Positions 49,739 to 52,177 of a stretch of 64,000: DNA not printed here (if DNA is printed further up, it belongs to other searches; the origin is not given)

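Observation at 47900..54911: Intact orphan module: SARP/TPR regulator, PAP2/haloperoxidase-like protein, atypical cytoplasmic S8 subtilase, double-hotdog-like protein and membrane protein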

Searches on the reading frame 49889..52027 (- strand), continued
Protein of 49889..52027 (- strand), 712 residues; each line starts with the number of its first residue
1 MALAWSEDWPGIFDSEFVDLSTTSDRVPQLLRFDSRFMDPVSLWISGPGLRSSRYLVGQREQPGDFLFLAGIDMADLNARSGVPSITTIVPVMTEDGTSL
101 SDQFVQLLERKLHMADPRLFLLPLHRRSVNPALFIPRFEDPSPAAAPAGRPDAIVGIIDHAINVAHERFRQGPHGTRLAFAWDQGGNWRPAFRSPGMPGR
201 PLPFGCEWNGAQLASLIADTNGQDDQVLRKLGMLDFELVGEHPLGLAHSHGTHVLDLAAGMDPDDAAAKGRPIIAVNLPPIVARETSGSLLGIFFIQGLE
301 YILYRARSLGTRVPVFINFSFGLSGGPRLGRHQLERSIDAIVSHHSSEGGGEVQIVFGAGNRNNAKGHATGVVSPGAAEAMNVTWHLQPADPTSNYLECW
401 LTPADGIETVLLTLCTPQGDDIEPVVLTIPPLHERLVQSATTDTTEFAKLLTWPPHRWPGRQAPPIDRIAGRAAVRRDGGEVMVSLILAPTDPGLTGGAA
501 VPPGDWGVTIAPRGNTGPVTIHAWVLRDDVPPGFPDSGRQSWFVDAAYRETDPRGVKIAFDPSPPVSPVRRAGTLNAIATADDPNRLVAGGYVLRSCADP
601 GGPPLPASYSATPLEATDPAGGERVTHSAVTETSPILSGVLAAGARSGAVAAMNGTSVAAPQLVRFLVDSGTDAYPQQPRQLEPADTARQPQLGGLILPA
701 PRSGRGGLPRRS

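Call 72: search_protein_representatives(alignment_id=A1)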
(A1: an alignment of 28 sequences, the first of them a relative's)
Query: 28 sequences, 658 profile positions. Proteins with E-value up to 0.001 (for the whole library): 9938; up to 1e-10: 6785; up to 1e-30: 3582. The best 150 are listed.
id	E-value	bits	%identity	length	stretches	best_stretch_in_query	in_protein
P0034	5.8e-218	742.1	-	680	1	4-653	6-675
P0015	2.6e-215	733.3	-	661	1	3-647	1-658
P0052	9.4e-206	701.8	-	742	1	4-655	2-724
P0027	1.3e-199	681.5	-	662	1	4-630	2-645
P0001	1.5e-199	681.2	-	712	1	13-652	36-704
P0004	9.6e-193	658.8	-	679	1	3-653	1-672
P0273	1.8e-186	638.1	-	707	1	1-653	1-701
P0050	2.6e-186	637.5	-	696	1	6-653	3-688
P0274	5.2e-186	636.5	-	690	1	1-648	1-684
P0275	3.2e-184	630.6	-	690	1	3-657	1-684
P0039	6.4e-184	629.6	-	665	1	4-645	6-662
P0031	6.7e-184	629.5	-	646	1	2-651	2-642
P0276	1.5e-183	628.4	-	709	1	3-657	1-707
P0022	2.5e-183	627.6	-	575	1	70-619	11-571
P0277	4.6e-181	620.2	-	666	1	1-649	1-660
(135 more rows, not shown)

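Call 87: get_annotated_region(hit=H15, flank=5000)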
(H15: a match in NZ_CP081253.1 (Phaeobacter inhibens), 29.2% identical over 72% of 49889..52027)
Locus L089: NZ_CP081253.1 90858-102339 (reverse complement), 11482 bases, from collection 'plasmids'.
description: Phaeobacter inhibens strain M635 plasmid unnamed1, complete sequence
organism: Phaeobacter inhibens (NCBI taxid 221822)
taxonomy: Bacteria; Pseudomonadota; Alphaproteobacteria; Rhodobacterales; Roseobacteraceae; Phaeobacter; Phaeobacter inhibens
host: -; source: -; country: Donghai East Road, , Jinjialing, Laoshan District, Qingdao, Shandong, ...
typing (MOB-suite, as given by PLSDB): conjugative; replicon rep_cluster_636; relaxase MOBP; mating-pair formation MPF_T
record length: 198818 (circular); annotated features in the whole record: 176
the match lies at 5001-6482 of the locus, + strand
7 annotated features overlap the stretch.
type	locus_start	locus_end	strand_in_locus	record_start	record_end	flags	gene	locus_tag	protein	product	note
CDS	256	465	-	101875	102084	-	-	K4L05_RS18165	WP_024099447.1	hypothetical protein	-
CDS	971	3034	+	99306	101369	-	-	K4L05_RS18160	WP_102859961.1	winged helix-turn-helix domain-containing protein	GO:0000160 - phosphorelay signal transduction system [Evidence IEA]; GO:0006355 - regulation of DNA-templated ...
CDS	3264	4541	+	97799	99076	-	-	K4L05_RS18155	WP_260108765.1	phosphatase PAP2 family protein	-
CDS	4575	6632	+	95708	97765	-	-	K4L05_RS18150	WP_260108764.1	S8 family serine peptidase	GO:0006508 - proteolysis [Evidence IEA]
CDS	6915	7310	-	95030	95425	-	-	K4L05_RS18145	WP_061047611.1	hypothetical protein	-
CDS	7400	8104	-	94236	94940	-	-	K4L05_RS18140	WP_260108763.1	hypothetical protein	-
CDS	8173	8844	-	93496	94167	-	-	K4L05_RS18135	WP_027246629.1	hypothetical protein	-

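Call 88: get_annotated_region(hit=H27, flank=5000)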
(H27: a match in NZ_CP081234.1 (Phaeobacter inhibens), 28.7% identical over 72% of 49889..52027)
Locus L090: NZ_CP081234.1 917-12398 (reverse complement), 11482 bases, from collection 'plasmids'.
description: Phaeobacter inhibens strain M628 plasmid unnamed4, complete sequence
organism: Phaeobacter inhibens (NCBI taxid 221822)
taxonomy: Bacteria; Pseudomonadota; Alphaproteobacteria; Rhodobacterales; Roseobacteraceae; Phaeobacter; Phaeobacter inhibens
host: -; source: -; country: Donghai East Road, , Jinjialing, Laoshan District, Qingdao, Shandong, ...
typing (MOB-suite, as given by PLSDB): conjugative; replicon rep_cluster_636; relaxase MOBP; mating-pair formation MPF_T
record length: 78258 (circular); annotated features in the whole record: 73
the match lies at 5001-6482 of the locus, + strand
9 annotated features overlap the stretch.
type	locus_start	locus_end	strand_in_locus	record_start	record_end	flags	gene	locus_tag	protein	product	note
CDS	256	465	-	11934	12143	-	-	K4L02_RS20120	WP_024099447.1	hypothetical protein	-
CDS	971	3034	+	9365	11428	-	-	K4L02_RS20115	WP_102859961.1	winged helix-turn-helix domain-containing protein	GO:0000160 - phosphorelay signal transduction system [Evidence IEA]; GO:0006355 - regulation of DNA-templated ...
CDS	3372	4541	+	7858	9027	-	-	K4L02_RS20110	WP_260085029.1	phosphatase PAP2 family protein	-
CDS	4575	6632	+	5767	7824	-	-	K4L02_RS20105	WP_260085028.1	S8 family serine peptidase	GO:0006508 - proteolysis [Evidence IEA]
CDS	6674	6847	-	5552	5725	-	-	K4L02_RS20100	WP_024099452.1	hypothetical protein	-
CDS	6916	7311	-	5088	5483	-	-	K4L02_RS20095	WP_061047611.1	hypothetical protein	-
CDS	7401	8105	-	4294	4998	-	-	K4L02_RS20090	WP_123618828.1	hypothetical protein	-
CDS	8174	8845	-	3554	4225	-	-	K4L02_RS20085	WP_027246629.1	hypothetical protein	-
CDS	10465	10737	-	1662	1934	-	-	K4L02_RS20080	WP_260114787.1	hypothetical protein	-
